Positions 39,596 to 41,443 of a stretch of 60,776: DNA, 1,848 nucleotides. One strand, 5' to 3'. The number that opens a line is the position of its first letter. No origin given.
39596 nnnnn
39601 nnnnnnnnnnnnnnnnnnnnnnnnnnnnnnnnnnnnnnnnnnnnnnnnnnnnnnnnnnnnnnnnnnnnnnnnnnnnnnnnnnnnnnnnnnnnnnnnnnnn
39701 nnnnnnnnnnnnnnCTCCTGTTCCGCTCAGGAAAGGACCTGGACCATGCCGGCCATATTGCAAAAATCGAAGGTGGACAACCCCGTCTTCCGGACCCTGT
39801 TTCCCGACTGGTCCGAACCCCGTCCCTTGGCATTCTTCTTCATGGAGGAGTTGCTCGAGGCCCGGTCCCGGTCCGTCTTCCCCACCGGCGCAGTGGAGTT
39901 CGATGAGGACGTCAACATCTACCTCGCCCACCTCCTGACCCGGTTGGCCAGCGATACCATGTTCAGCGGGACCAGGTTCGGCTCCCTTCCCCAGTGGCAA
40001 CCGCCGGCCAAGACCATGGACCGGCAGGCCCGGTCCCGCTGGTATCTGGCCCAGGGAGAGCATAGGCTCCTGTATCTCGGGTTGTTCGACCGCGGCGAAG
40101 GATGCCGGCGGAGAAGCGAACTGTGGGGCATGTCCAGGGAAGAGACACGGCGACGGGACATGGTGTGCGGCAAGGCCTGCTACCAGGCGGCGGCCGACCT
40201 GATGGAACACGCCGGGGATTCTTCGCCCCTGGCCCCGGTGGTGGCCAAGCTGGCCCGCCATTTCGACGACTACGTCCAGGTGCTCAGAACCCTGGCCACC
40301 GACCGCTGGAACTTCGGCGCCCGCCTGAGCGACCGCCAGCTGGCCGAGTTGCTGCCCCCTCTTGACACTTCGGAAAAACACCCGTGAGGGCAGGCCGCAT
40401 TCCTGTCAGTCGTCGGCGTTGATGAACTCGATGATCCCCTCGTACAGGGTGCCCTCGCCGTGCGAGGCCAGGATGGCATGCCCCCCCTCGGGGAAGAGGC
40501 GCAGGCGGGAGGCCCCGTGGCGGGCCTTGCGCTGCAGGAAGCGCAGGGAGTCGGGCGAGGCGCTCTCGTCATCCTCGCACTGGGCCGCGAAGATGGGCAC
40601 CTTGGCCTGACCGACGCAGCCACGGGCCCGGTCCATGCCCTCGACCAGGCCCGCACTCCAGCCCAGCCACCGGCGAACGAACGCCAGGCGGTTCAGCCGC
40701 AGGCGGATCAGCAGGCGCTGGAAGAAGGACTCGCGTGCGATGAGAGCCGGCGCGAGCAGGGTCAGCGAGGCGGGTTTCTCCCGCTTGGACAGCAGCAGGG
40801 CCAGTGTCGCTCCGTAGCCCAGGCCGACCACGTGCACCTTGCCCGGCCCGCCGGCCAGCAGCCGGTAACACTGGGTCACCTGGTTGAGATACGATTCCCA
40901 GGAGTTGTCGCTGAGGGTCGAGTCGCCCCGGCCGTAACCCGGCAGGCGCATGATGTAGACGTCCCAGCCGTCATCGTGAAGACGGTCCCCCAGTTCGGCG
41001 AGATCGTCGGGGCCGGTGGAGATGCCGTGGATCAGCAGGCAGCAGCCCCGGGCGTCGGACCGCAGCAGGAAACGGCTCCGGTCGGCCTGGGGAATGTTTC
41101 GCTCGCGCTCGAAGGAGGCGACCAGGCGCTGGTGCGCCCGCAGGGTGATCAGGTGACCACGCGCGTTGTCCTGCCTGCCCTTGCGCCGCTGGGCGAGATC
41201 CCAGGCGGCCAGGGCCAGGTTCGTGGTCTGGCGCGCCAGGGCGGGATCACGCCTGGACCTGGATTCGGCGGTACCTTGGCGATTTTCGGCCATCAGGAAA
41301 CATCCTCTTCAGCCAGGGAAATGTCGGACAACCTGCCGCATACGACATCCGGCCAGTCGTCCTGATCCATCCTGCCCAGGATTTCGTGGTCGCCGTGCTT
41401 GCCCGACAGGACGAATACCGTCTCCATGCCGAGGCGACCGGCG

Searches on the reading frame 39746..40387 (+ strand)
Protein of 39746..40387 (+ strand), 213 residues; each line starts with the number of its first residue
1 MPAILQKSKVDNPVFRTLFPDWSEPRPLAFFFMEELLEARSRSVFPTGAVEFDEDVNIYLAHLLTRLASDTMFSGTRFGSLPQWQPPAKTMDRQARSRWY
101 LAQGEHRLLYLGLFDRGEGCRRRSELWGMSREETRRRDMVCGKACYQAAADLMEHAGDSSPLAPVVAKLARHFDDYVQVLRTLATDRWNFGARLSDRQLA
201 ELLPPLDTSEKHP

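Call 4: search_protein_families(library=pfam, proteins=[window:39746-40387:+], max_evalue=1)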
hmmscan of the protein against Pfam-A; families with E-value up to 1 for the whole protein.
window:39746-40387:+ (213 aa): 2 families
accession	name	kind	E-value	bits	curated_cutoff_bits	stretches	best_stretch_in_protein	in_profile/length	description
PF08289.16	Flu_M1_C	-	0.032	14.9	22.3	1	147-188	26-67/97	Influenza Matrix protein (M1) C-terminal domain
PF14144.11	DOG1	-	0.14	12.8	27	0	151-184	8-40/77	Seed dormancy control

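Call 14: search_protein_families(library=ncbifam, proteins=[window:39746-40387:+], max_evalue=1)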
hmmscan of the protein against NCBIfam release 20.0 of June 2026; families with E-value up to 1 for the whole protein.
window:39746-40387:+ (213 aa): 0 families

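Call 54: find_homologous_proteins(query=window:39746-40387:+, max_evalue=0.001)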
Query window:39746-40387:+ (213 aa): 101 proteins with E <= 0.001 among 537 candidates.
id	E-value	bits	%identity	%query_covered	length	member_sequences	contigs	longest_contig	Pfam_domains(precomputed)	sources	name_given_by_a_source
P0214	1.7e-81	291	63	98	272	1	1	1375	-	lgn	-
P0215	1.9e-80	288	65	95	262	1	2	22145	-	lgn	-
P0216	6.9e-79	283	64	95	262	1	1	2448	-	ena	-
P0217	9.6e-79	282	63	95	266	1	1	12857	-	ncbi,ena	-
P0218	3.7e-76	274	67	87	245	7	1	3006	-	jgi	-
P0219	1.5e-72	262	59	96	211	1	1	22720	-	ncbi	-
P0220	1.1e-70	256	59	92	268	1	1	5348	-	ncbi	-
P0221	5.3e-63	231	57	90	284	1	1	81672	-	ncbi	-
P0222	5.8e-59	218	53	96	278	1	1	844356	-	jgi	jgi:hypothetical protein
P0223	5.2e-57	211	55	90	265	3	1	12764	-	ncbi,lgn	ncbi:MAG: hypothetical protein ABIK96_09140 [bacterium]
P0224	2.8e-56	209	53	95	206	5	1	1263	-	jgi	-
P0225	2.7e-55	206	54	90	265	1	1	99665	-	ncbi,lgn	ncbi:MAG: hypothetical protein AB7V45_11090 [Candidatus Krumholzibacteriia bacterium]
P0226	1.0e-54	204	53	90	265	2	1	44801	-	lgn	-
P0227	7.6e-54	201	50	95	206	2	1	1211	-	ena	-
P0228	1.3e-53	200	49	92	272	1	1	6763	-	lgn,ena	-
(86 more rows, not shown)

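Call 57: search_solved_structures(query=A5, max_evalue=10)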
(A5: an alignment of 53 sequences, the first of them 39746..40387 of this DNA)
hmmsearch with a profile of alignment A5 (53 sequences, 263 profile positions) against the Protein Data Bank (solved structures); distinct sequences matched with E-value up to 10: 1.
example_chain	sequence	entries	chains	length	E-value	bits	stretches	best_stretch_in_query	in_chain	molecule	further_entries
5cwh_A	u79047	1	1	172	0.57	12.5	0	49-97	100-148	Designed helical repeat protein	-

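Call 63: predict_structure(alignment_id=A5)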
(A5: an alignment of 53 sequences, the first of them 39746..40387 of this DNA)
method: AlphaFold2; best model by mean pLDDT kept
length: 213 residues; sequences in the alignment: 53
mean_pLDDT: 89.0   pTM: 0.81
mean pLDDT of the five models: 89.0, 87.7, 86.7, 86.0, 86.0
residues with pLDDT >= 90: 136; 70-90: 59; 50-70: 18; < 50: 0
segments of 3 or more residues with pLDDT < 50: none
pLDDT, mean of each block of 10 residues (from residue 1): 74 73 81 95 86 94 93 84 96 97 97 93 92 96 98 93 97 97 91 71 79 65
secondary structure, 60 per line:
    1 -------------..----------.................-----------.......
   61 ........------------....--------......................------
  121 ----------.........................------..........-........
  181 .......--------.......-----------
elements in order: H28-42 H54-68 H81-84 H93-114 H131-155 H162-171 H173-187 H196-202

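Call 66: fold_search(model_id=the predicted structure, library=pdb)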
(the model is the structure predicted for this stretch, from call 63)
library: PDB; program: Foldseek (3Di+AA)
matches with E <= 10: 286; with E <= 0.001: 0
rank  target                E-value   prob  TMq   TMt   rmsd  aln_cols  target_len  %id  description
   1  1nog                  8.7e-01  0.15  0.19  0.25  15.0       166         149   10  Crystal Structure of Conserved Protein 0546 from Thermoplasma Acidophilum (released 2003-07-29)
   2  7rut_D                9.6e-01  0.10  0.18  0.20  16.9       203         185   13  Structure of Human ATP:Cobalamin Adenosyltransferase R190C bound to ATP (released 2021-11-24)
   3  7rut_B                1.2e+00  0.08  0.18  0.20  16.8       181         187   14  Structure of Human ATP:Cobalamin Adenosyltransferase R190C bound to ATP (released 2021-11-24)
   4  2idx_B                1.2e+00  0.08  0.18  0.21  15.2       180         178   14  Structure of Human ATP:Cobalamin adenosyltransferase bound to ATP. (released 2007-02-06)
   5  7rut_E                1.3e+00  0.09  0.18  0.20  14.9       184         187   17  Structure of Human ATP:Cobalamin Adenosyltransferase R190C bound to ATP (released 2021-11-24)
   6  6d5x_C                1.3e+00  0.08  0.18  0.20  16.0       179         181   15  Structure of Human ATP:Cobalamin Adenosyltransferase bound to ATP, Adenosylcobalamin, and Triphosphate (released 2018-10-10)
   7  6d5k_C                1.3e+00  0.08  0.18  0.21  15.5       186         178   14  Structure of Human ATP:Cobalamin Adenosyltransferase bound to ATP, and Adenosylcobalamin (released 2018-10-10)
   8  7buv_F                1.4e+00  0.12  0.19  0.13  13.7       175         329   11  Eucommia ulmoides TPT3, crystal form 2 (released 2021-02-17)
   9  6u76_A                1.4e+00  0.09  0.19  0.12  19.8       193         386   13  Structure of methanesulfinate monooxygenase MsuC from Pseudomonas fluorescens. (released 2020-11-11)
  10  7rut_A                1.4e+00  0.08  0.18  0.20  15.9       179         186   14  Structure of Human ATP:Cobalamin Adenosyltransferase R190C bound to ATP (released 2021-11-24)
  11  5cy5_B                1.6e+00  0.12  0.19  0.25  13.9       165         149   10  Crystal structure of the T33-51H designed self-assembling protein tetrahedron (released 2016-08-10)
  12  8uc6_B                1.6e+00  0.09  0.19  0.24  25.4       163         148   13  Calpain-7:IST1 Complex (released 2023-10-25)
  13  2idx_C                1.6e+00  0.08  0.18  0.21  15.4       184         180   16  Structure of Human ATP:Cobalamin adenosyltransferase bound to ATP. (released 2007-02-06)
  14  1nf6_F                1.7e+00  0.11  0.22  0.26  17.3       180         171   16  X-ray structure of the Desulfovibrio desulfuricans bacterioferritin: the diiron site in different catalytic states ("c (released 2003-04-01)
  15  2ah6_B                1.8e+00  0.11  0.19  0.24  14.5       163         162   12  Crystal structure of a putative cobalamin adenosyltransferase (bh1595) from bacillus halodurans c-125 at 1.60 A resolu (released 2005-08-16)
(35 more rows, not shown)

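Call 83: search_protein_families(library=padloc, proteins=[window:39746-40387:+], max_evalue=0.01)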
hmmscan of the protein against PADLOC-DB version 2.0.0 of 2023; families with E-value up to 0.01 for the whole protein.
window:39746-40387:+ (213 aa): 0 families

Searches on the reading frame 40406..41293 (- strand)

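Call 4: search_protein_families(library=pfam, proteins=[window:40406-41293:-], max_evalue=1)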
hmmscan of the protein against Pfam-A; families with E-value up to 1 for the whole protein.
window:40406-41293:- (295 aa): 4 families
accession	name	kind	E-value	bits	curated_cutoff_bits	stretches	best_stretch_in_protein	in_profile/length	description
PF12146.15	Hydrolase_4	-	5.8e-13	49.1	27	2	80-195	2-126/239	Serine aminopeptidase, S33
PF00561.26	Abhydrolase_1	-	7.1e-12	45.9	25.8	1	86-221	4-139/245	alpha/beta hydrolase fold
PF12697.13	Abhydrolase_6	-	1.1e-09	39.7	26.3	1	86-243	2-177/217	Alpha/beta hydrolase family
PF01738.24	DLH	-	0.036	14.1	21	0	229-279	141-193/217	Dienelactone hydrolase family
